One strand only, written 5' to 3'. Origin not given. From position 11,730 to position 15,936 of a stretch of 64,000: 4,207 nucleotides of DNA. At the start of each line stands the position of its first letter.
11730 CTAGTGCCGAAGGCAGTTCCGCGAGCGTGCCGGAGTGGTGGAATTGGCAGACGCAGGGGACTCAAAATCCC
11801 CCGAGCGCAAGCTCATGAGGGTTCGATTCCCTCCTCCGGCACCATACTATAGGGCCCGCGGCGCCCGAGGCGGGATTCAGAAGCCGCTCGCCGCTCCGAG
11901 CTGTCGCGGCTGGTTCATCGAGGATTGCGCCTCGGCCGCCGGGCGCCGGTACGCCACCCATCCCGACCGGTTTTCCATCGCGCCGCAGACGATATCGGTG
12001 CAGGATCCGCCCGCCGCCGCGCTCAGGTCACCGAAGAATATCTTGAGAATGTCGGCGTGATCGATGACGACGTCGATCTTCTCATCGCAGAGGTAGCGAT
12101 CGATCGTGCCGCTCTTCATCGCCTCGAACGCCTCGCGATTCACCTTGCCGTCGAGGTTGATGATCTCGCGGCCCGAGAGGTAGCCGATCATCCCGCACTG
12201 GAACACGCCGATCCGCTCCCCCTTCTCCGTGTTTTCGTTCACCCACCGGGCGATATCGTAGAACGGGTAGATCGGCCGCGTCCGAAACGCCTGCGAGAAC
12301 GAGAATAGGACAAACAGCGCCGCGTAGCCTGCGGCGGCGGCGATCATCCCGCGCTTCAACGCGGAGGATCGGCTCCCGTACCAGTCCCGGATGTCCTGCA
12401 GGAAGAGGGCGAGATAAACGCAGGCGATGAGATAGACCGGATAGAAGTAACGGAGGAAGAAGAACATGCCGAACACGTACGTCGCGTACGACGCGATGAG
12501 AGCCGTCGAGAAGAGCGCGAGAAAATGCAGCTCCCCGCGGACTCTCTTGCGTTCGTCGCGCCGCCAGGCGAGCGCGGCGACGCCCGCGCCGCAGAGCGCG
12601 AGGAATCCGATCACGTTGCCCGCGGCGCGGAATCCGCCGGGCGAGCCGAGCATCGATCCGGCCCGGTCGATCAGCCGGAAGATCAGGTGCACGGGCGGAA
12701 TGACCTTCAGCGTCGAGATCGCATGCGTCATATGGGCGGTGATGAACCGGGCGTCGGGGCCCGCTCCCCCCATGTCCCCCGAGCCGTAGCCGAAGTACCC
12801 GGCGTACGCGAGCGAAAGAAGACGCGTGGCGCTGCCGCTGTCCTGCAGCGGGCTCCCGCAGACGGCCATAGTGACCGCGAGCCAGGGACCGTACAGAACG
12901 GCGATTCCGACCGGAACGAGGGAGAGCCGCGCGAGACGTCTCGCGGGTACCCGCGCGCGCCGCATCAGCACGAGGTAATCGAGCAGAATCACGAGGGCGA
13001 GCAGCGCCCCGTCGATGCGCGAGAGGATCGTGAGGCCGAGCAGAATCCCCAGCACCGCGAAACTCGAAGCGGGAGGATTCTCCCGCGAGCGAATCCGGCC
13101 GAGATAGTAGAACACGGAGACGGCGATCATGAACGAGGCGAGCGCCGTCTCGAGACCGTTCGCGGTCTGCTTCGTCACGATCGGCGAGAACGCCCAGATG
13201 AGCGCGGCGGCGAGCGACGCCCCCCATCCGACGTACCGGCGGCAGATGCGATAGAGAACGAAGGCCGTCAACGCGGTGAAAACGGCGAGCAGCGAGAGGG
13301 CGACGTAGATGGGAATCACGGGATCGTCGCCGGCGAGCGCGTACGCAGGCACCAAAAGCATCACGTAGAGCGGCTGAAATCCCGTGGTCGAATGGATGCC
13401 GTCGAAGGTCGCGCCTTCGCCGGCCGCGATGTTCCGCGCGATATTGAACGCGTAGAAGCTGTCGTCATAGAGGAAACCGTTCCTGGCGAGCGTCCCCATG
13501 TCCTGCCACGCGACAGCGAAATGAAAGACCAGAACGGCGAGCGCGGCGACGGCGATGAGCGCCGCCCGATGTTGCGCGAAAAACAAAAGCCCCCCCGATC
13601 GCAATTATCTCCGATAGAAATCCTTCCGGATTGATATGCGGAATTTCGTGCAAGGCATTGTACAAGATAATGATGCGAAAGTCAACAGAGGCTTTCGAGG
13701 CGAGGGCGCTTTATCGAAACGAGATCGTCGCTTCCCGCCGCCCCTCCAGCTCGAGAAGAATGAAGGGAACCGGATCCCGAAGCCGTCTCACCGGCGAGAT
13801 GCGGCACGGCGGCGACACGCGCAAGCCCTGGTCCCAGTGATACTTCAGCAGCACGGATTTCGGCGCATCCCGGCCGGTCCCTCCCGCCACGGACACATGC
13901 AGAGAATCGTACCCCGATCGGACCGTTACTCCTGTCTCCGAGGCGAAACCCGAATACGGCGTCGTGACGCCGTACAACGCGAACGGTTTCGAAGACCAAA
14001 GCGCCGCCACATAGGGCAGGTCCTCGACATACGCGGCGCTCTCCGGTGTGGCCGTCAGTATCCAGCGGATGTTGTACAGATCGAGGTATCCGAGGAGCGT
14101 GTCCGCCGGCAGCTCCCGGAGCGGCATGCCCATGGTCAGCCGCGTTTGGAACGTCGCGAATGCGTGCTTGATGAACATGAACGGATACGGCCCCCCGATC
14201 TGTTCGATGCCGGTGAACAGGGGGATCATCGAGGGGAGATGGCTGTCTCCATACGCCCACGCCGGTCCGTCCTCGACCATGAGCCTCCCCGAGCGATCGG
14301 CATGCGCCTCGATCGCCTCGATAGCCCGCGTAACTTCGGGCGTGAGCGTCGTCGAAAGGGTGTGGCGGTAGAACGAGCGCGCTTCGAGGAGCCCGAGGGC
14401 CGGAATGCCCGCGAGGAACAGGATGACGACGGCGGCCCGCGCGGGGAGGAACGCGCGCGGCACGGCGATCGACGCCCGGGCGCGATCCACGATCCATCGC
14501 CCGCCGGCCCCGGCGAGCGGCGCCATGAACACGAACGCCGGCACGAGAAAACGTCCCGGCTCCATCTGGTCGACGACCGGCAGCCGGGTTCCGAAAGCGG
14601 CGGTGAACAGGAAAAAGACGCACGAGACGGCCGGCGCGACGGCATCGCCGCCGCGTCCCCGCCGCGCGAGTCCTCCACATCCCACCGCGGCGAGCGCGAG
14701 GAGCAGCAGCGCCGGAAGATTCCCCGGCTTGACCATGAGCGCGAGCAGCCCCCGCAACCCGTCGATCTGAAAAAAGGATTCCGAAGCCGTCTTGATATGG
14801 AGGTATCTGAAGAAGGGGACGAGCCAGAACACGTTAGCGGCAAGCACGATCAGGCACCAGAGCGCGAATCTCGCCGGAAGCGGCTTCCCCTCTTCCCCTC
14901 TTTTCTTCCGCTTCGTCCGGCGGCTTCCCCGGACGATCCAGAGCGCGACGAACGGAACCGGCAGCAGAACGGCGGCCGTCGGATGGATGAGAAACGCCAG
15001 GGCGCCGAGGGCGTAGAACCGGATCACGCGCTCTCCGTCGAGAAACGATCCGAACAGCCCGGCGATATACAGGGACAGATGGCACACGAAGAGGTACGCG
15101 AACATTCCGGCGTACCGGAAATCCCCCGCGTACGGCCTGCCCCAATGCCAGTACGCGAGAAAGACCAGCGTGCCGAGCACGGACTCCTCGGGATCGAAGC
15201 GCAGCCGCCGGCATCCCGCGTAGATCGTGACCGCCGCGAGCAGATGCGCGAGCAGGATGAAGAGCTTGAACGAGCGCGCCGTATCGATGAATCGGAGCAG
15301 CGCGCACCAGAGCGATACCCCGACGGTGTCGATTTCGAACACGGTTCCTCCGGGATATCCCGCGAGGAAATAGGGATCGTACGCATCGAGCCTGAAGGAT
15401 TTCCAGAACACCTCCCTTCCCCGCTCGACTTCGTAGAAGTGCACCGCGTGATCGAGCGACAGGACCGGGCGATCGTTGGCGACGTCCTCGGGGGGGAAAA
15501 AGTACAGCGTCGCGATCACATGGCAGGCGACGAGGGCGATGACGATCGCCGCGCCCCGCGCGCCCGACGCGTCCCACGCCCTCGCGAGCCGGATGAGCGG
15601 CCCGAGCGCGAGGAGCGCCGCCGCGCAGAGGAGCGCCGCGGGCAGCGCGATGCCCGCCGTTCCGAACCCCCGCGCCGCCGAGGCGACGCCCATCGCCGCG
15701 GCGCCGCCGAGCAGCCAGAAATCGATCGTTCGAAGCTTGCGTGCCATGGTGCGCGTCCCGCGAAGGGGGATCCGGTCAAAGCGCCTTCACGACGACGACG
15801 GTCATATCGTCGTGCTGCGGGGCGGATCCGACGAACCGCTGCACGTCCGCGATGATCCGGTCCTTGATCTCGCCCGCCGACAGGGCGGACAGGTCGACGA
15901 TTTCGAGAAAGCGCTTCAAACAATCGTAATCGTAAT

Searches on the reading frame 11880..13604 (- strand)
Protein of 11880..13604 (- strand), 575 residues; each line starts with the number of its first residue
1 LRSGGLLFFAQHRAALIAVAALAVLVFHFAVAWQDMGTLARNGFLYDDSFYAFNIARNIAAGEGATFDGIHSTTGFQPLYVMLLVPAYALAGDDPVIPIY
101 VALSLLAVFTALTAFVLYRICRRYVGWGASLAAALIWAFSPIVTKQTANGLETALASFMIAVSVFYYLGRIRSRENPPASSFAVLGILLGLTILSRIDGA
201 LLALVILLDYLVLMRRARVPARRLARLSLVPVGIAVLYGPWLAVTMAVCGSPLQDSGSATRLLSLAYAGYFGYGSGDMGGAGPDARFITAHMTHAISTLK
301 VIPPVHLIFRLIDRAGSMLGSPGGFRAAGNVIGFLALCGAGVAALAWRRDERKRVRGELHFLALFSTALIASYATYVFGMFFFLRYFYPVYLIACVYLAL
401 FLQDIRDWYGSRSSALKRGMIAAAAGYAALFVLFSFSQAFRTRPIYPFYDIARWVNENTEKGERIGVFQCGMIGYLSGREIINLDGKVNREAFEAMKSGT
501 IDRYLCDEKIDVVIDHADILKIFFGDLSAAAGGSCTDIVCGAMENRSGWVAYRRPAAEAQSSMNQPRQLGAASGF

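Call 43: search_protein_families(library=pfam, proteins=[window:11880-13604:-], max_evalue=0.00001)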
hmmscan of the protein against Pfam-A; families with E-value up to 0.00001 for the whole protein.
window:11880-13604:- (575 aa): 1 family
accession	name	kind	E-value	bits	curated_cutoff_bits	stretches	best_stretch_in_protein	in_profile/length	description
PF13231.12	PMT_2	-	1.3e-09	38.9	26.1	1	105-236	27-153/160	Dolichyl-phosphate-mannose-protein mannosyltransferase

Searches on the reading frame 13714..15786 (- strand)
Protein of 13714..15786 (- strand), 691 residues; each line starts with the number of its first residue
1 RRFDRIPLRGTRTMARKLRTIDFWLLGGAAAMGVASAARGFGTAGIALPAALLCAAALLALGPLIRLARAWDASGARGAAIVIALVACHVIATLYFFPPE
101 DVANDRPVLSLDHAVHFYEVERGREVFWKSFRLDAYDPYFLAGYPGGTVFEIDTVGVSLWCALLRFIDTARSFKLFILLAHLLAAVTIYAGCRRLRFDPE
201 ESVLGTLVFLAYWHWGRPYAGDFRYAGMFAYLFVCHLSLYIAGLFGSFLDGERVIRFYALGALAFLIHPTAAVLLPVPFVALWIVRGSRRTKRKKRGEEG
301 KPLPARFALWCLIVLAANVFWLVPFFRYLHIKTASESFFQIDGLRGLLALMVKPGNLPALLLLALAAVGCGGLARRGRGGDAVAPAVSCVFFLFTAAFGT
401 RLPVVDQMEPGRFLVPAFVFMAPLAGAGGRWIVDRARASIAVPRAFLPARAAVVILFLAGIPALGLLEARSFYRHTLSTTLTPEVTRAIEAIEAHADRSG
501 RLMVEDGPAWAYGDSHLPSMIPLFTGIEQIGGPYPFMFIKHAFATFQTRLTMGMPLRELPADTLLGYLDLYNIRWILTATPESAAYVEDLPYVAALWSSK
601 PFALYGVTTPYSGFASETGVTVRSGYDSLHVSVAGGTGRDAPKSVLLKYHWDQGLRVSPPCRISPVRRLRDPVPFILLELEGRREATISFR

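Call 43: search_protein_families(library=pfam, proteins=[window:13714-15786:-], max_evalue=0.00001)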
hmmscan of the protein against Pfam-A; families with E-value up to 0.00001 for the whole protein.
window:13714-15786:- (691 aa): 1 family
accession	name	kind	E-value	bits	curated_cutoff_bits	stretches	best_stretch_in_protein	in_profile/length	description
PF20176.3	DUF6541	-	3.9e-08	32.5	29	1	242-463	254-487/646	Family of unknown function (DUF6541)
